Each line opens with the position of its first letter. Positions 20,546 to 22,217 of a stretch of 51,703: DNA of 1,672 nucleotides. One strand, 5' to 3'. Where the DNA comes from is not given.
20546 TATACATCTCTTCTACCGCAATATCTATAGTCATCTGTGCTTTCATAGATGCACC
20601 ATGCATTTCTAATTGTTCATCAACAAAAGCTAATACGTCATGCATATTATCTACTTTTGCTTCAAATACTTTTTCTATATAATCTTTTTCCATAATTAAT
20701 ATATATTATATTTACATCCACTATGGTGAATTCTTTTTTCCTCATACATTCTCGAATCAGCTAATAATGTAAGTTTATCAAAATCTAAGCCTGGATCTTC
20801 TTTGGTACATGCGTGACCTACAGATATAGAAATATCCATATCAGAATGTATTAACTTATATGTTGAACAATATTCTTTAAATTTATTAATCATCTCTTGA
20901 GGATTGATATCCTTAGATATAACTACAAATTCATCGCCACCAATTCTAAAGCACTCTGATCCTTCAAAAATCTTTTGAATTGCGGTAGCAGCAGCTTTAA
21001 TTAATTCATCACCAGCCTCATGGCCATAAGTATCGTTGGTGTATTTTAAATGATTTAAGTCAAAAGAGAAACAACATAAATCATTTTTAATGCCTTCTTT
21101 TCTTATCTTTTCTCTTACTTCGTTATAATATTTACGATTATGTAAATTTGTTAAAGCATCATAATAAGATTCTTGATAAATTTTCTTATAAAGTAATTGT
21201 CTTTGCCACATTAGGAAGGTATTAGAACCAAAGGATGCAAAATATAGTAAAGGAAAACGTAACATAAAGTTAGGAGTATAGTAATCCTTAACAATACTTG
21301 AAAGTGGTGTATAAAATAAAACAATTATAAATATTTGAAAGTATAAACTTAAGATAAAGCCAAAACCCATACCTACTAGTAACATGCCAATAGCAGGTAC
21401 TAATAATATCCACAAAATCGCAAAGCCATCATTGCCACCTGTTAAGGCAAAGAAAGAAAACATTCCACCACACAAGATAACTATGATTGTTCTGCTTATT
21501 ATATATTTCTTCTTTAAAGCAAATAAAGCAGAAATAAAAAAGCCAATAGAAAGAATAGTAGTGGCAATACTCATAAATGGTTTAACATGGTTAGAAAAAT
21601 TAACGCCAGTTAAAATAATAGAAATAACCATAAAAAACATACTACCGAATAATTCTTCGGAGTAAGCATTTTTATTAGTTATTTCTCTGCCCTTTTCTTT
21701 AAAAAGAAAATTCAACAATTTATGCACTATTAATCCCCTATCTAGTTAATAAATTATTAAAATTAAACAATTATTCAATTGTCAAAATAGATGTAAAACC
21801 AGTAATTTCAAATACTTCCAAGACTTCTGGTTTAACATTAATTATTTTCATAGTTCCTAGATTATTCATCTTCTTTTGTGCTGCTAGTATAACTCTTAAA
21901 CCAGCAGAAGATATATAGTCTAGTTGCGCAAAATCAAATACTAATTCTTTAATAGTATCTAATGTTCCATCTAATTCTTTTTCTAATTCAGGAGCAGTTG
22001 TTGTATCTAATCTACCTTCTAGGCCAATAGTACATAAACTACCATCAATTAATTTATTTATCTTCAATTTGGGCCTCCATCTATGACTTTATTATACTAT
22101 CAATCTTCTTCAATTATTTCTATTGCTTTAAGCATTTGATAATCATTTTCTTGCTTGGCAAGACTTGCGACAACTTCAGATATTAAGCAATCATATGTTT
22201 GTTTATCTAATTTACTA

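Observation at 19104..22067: Partner-switching module without a sigma factor, wrapped around a membrane GGDEF cyclase and including a STAS::kinase-like fusion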

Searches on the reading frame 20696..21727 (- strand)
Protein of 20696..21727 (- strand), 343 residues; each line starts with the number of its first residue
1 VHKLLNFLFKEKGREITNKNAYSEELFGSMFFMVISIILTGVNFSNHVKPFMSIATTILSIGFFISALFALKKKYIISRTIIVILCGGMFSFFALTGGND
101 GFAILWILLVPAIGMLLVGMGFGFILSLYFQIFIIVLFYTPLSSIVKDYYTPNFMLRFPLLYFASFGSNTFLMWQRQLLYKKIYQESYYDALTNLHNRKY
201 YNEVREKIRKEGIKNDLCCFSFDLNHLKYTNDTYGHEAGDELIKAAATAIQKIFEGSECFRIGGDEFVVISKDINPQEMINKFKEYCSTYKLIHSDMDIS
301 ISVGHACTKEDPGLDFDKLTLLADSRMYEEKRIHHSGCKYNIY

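Call 3: search_protein_families(library=pfam, proteins=[window:20696-21727:-], max_evalue=0.01)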
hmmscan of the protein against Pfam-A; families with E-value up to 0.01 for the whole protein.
window:20696-21727:- (343 aa): 3 families
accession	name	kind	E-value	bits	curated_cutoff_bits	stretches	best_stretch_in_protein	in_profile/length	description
PF00990.26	GGDEF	-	3.4e-26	92.4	23.8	1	188-333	2-157/161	Diguanylate cyclase, GGDEF domain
PF20966.2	MASE6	-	0.00065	20.2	27.4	1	29-163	16-150/170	MASE6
PF10810.13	DUF2545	-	0.0051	17.4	27.8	0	51-119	5-73/80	Protein of unknown function (DUF2545)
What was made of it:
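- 20696..21727 (-): Membrane diguanylate cyclase (343 aa). It has about six hydrophobic segments (aa ~26-172, MASE6-like) followed by a GGDEF domain (aa 188-333, nt 20729-21166). It has an intact RIGGDEF and no RxxD I-site. It is a lineage-specific insertion. Pfam GGDEF 3.4e-26; MASE6 6.5e-4, below cutoff (call 3).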

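Call 4: search_protein_families(library=ncbifam, proteins=[window:20696-21727:-], max_evalue=0.01)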
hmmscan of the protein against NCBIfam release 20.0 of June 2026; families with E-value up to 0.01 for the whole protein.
window:20696-21727:- (343 aa): 20 families
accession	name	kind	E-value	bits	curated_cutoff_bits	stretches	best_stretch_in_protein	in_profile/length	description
TIGR00254.1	GGDEF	domain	5.9e-26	91.1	37.4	1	186-336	4-162/168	diguanylate cyclase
NF007423.1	PRK09966.1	equivalog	8.8e-26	90.7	325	1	175-331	225-390/390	diguanylate cyclase DgcN/YfiN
NF007380.0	PRK09894.1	equivalog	1.1e-22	80.7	256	1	185-332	127-278/296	diguanylate cyclase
NF040885.1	diguan_DgcJ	equivalog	2.8e-22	79.2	500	1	176-335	330-490/493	diguanylate cyclase DgcJ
NF051473.1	DigCycDgcsShew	equivalog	3.8e-22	79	400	1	179-332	127-282/291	diguanylate cyclase DgcS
NF007135.0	PRK09581.1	equivalog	6.2e-18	64.8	474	1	187-332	292-446/457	PleD family two-component system response regulator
NF038266.1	diguan_SiaD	equivalog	9.5e-17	61.2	290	1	181-332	88-246/252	biofilm regulation diguanylate cyclase SiaD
NF011955.1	PRK15426.1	equivalog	1.5e-16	59.7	408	1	184-332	395-552/564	cellulose biosynthesis regulator diguanylate cyclase DgcQ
NF047654.1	DiguCycDgcRLepto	equivalog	6.2e-15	54.9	500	1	178-332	124-287/295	diguanylate cyclase DgcR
NF045675.1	PhdiestaseDibA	equivalog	3.3e-14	52.2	980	1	186-332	202-355/623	phosphodiesterase DibA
NF047872.1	GGDEF_GdpS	equivalog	1.5e-13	50.7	400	1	35-279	37-282/355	GGDEF domain-containing protein GdpS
NF007474.0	PRK10060.1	equivalog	9.3e-13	47.3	782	1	188-332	238-386/663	cyclic di-GMP phosphodiesterase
NF053781.1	cdiGMPphdstlr2612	equivalog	1.1e-12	46.5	1600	1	181-281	834-939/1268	Tlr1612 family c-di-GMP phosphodiesterase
NF007599.0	PRK10245.1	equivalog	5.6e-12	44.8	402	1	150-308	176-338/371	diguanylate cyclase AdrA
NF007298.0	PRK09776.1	equivalog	6.9e-12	44.1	1135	1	180-275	677-775/1111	diguanylate cyclase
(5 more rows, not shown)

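Call 37: find_homologous_proteins(query=window:20696-21727:-, max_evalue=1e-10)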
Query window:20696-21727:- (343 aa): 2125 proteins with E <= 1e-10 among 6716 candidates; the best 120 are listed.
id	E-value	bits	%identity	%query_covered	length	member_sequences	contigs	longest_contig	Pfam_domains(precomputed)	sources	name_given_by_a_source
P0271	1.0e-226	770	99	100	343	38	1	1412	PF00990.27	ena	-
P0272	7.1e-198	675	85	100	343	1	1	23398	PF00990.27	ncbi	-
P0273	1.3e-112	394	56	91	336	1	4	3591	PF00990.27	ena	-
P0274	8.7e-109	382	54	98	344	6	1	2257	PF00990.27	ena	-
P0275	1.0e-107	378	53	97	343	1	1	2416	PF00990.27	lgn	-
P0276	1.4e-107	378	55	90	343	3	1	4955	PF00990.27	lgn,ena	-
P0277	2.4e-105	371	53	97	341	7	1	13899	PF00990.27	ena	-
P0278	8.1e-105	369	54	93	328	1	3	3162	PF00990.27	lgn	-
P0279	4.4e-101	357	52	91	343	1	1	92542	PF20966.3,PF00990.27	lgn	-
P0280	2.5e-95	338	47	94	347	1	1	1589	PF00990.27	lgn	-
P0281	9.5e-95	336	52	92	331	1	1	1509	PF00990.27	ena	-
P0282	1.1e-88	316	47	97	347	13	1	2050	PF00990.27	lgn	-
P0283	2.9e-88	314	47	97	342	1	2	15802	PF20966.3,PF00990.27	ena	-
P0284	4.0e-88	314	49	89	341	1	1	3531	PF00990.27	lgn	-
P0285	4.9e-88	314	47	94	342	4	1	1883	PF20966.3,PF00990.27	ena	-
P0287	8.2e-86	306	47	93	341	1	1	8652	PF20966.3,PF00990.27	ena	-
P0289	7.8e-85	303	46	96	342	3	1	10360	PF20966.3,PF00990.27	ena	-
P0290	8.4e-85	303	46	97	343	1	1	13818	PF20966.3,PF00990.27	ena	-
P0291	1.0e-83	299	45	97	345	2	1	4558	PF20966.3,PF00990.27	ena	-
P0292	7.5e-80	287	44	97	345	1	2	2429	PF20966.3,PF00990.27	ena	-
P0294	4.1e-78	281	42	97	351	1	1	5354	PF20966.3,PF00990.27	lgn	-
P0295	8.3e-76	273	43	97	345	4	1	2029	PF20966.3,PF00990.27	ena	-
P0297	1.3e-75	273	44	97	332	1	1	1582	PF20966.3,PF00990.27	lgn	-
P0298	1.2e-74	270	42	98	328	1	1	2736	PF20966.3,PF00990.27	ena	-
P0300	1.2e-71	260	44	82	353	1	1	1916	PF20966.3,PF00990.27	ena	-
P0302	8.6e-70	254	41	94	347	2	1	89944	PF20966.3,PF00990.27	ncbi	-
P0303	3.6e-69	252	43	89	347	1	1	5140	PF20966.3,PF00990.27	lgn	-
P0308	3.5e-67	245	42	81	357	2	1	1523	PF20966.3,PF00990.27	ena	-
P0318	4.9e-61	225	40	88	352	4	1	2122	PF20966.3,PF00990.27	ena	-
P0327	1.7e-55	207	39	88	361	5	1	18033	PF20966.3,PF00990.27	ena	-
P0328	1.8e-55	207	38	89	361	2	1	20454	PF20966.3,PF00990.27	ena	-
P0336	3.6e-52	196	35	94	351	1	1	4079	PF20966.3,PF00990.27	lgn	-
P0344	1.6e-49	187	36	98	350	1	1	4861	PF20966.3,PF00990.27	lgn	-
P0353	4.0e-48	182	37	89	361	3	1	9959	PF20966.3,PF00990.27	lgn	-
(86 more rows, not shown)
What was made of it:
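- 20696..21727 (-): Homologues carry a precomputed MASE6 hit (call 37).
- On MASE6-GGDEF membrane cyclases: Many 40-52% homologues carry a precomputed PF20966 hit (call 37).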

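Call 38: find_encoding_contigs(protein=P0272, flank=5000, max_places=1)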
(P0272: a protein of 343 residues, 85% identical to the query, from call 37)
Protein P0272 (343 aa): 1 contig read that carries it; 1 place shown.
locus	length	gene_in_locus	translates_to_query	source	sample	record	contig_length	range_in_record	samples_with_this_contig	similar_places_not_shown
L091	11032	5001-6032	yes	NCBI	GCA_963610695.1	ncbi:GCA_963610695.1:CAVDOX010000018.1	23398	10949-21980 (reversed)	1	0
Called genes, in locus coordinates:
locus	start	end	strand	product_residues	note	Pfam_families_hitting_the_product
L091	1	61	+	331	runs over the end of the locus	PF13274:SocA_Panacea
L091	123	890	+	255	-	PF02463:SMC_N (faint), PF00005:ABC_tran, PF13304:AAA_21 (weak)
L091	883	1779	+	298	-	PF18075:FtsX_ECD, PF02687:FtsX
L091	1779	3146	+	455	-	PF24568:CC_PcsB, PF01551:Peptidase_M23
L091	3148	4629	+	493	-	PF00595:PDZ (weak), PF13180:PDZ_2, PF17820:PDZ_6, PF03572:Peptidase_S41, PF01471:PG_binding_1 (weak)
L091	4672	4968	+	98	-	PF01740:STAS, PF13466:STAS_2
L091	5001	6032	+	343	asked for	PF00990:GGDEF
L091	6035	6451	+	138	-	PF13581:HATPase_c_2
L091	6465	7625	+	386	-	PF01740:STAS, PF13466:STAS_2, PF01636:APH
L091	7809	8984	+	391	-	PF05221:AdoHcyase, PF00670:AdoHcyase_NAD, PF02826:2-Hacid_dh_C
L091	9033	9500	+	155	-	-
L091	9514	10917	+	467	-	PF01554:MatE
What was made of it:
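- Checked: It is absent from the sister lineage that keeps the cluster (call 38), so it is not a partner.
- L091 (fusion 88%, GGDEF 85% identical) has the same cluster (call 38).
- Tried and rejected: Rejected, because it has its own overlapping anti-sigma and is absent in L091 (calls 3, 38).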

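Call 39: find_encoding_contigs(protein=P0279, flank=5000, max_places=1)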
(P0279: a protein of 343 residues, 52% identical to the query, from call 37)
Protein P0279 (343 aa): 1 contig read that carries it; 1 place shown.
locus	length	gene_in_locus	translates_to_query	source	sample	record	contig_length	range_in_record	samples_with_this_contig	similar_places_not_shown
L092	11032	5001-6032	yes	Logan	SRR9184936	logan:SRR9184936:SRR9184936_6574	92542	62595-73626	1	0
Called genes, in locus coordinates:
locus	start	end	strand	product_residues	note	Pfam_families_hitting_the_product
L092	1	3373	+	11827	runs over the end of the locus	-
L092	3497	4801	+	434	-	PF06347:SH3_4, PF08239:SH3_3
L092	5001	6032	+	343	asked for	PF20966:MASE6 (weak), PF00990:GGDEF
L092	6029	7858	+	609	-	-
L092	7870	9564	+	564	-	PF13487:HD_5, PF01966:HD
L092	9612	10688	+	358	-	PF00990:GGDEF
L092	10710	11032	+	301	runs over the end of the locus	-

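Call 40: find_encoding_contigs(protein=P0277, flank=5000, max_places=1)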
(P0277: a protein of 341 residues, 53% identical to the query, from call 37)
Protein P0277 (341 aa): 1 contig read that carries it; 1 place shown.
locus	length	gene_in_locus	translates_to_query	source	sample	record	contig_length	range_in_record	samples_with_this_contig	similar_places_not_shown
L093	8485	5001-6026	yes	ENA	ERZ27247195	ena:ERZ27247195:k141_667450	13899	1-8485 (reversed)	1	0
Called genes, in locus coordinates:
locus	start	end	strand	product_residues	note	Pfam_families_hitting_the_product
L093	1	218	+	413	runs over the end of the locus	PF02073:Peptidase_M29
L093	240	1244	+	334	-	-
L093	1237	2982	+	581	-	PF12895:ANAPC3 (weak), PF14559:TPR_19 (weak), PF12799:LRR_4 (weak), PF12799:LRR_4, PF23598:LRR_14, PF12799:LRR_4 (weak), PF13855:LRR_8 (weak), PF12799:LRR_4 (weak), +7 more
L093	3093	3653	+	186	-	PF02482:Ribosomal_S30AE, PF16321:Ribosom_S30AE_C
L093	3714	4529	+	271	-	-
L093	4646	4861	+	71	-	PF01476:LysM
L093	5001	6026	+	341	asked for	PF00990:GGDEF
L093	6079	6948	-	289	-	PF00198:2-oxoacid_dh (faint)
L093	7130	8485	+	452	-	?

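Call 41: find_encoding_contigs(protein=P0290, flank=5000, max_places=1)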
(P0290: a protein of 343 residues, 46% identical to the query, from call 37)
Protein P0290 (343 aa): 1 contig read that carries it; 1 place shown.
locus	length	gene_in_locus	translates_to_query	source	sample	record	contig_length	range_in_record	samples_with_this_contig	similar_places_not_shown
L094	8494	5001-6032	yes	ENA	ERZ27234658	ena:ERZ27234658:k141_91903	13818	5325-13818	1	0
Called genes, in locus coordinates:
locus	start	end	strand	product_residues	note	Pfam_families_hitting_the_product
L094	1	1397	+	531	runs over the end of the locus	PF00370:FGGY_N, PF02782:FGGY_C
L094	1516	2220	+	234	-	PF00596:Aldolase_II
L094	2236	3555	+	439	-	PF03816:LytR_cpsA_psr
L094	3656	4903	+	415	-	PF08239:SH3_3, PF01520:Amidase_3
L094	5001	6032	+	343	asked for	PF20966:MASE6 (weak), PF00990:GGDEF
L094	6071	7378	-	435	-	PF00278:Orn_DAP_Arg_deC, PF02784:Orn_Arg_deC_N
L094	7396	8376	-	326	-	PF01113:DapB_N (faint), PF16654:DAPDH_C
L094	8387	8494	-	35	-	?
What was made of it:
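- On Partner-switch-controlled diguanylate cyclases (HsbD/BgrR/SiaD-like): Distant GGDEF homologues lie in unrelated contexts (calls 39-41).
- GGDEF homologues at 56% identity or less have no STAS or RsbW neighbours (calls 39-41).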

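Call 56: search_protein_families(library=padloc, proteins=[window:20696-21727:-], max_evalue=0.001)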
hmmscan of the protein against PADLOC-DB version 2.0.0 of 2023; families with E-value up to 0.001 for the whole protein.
window:20696-21727:- (343 aa): 0 families

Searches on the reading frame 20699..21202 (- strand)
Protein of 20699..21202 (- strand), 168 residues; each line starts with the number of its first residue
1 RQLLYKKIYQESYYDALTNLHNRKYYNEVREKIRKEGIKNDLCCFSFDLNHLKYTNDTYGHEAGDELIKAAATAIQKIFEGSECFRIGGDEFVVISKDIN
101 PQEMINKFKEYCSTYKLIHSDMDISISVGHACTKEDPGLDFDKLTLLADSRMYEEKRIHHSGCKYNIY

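Call 57: search_solved_structures(query=window:20699-21202:-, max_evalue=1e-8, show_alignments=2)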
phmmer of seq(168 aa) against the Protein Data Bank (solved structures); distinct sequences matched with E-value up to 1e-8: 38.
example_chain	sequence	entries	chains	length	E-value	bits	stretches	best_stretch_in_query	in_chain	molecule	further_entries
4urs_A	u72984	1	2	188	9.6e-16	61.3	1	6-158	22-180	DIGUANYLATE CYCLASE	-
9p6j_A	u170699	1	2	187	1.8e-14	57.2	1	10-164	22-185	diguanylate cyclase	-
4urg_A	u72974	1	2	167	4.7e-14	55.8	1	14-158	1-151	DIGUANYLATE CYCLASE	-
4urq_U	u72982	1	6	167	6e-14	55.5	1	15-158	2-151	DIGUANYLATE CYCLASE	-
3tvk_A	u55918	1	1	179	1.2e-13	54.5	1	12-165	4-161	Diguanylate cyclase DgcZ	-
4h54_A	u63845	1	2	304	3e-13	53.2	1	11-165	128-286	Diguanylate cyclase YdeH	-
4zve_A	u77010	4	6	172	2e-12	50.6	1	15-157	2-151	Diguanylate cyclase DosC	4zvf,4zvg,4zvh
5llw_B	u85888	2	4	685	3.7e-12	49.7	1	12-157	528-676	Diguanylate cyclase (GGDEF) domain-containing protein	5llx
6zxm_A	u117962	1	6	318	4.6e-12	49.4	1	4-123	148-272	Putative GGDEF/response regulator receiver domain protein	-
6et7_A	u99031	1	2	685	5.3e-12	49.2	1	14-157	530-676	Diguanylate cyclase (GGDEF) domain-containing protein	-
6zxb_A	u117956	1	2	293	9.5e-12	48.3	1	4-123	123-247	Putative GGDEF/response regulator receiver domain protein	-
8c05_A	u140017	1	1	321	1.2e-11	48.1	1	14-121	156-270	Sensor domain-containing diguanylate cyclase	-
6zxc_A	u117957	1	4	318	1.2e-11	48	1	4-123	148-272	Putative GGDEF/response regulator receiver domain protein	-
4zmm_A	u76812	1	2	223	1.9e-11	47.4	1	10-158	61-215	diguanylate cyclase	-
3ign_A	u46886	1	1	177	2.7e-11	46.9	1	12-157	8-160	Diguanylate cyclase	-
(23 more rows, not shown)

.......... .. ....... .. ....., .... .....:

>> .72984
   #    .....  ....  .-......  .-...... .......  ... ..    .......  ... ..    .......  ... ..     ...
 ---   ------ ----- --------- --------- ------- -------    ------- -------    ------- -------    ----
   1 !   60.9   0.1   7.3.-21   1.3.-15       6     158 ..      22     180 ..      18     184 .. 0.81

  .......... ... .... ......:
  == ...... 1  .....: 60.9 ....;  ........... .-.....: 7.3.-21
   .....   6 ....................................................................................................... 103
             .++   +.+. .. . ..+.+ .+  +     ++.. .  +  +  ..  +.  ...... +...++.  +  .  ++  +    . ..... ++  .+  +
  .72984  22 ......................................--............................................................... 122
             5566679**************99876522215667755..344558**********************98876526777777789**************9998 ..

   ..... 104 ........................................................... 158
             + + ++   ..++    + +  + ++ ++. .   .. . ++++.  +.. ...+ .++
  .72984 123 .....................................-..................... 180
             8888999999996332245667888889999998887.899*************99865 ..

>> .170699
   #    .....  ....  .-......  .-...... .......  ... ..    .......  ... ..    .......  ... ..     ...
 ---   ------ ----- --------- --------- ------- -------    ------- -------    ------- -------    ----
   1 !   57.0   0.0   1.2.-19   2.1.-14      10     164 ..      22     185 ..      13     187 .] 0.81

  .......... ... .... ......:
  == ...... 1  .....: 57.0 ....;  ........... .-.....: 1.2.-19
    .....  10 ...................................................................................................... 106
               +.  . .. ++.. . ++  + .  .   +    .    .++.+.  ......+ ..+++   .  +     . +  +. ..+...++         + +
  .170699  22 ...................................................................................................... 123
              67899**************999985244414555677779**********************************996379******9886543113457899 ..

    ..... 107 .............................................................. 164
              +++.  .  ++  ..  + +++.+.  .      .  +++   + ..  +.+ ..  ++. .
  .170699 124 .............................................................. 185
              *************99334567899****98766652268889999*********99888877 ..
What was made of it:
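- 20696..21727 (-): It aligns with active cyclases such as 4urs (call 57).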

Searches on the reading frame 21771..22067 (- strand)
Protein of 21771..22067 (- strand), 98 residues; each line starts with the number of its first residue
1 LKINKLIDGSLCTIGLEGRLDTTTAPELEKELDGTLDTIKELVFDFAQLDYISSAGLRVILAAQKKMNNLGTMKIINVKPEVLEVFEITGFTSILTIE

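Call 3: search_protein_families(library=pfam, proteins=[window:21771-22067:-], max_evalue=0.01)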
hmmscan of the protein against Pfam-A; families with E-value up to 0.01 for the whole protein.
window:21771-22067:- (98 aa): 2 families
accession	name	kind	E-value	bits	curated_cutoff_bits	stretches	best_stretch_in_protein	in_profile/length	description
PF01740.26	STAS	-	1.6e-15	57.2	22.6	1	4-97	3-99/106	STAS domain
PF13466.11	STAS_2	-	6.1e-12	46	29.2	1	16-91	3-79/80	STAS domain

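Call 4: search_protein_families(library=ncbifam, proteins=[window:21771-22067:-], max_evalue=0.01)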
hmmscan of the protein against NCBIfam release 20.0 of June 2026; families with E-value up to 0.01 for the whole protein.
window:21771-22067:- (98 aa): 3 families
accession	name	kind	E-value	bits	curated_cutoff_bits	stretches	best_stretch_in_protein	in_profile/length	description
TIGR00377.1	ant_ant_sig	superfamily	5.9e-18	64.7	53.45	1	3-97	5-102/108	anti-sigma factor antagonist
TIGR02886.1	spore_II_AA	equivalog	5.3e-14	52.1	114.75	1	13-97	11-98/106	anti-sigma F factor antagonist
NF002134.0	PRK00971.1-4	equivalog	0.0031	16.3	557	1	8-84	326-402/429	glutaminase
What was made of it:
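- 21771..22067 (-): Standalone STAS protein (98 aa, TTG start, GGAGG ribosome-binding site), the anti-anti-sigma-type antagonist. Its phospho-acceptor-equivalent Ser lies in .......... Pfam STAS 1.6e-15 and TIGR00377 5.9e-18 (calls 3, 4).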

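Call 56: search_protein_families(library=padloc, proteins=[window:21771-22067:-], max_evalue=0.001)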
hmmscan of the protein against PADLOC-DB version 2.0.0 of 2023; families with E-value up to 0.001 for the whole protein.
window:21771-22067:- (98 aa): 0 families
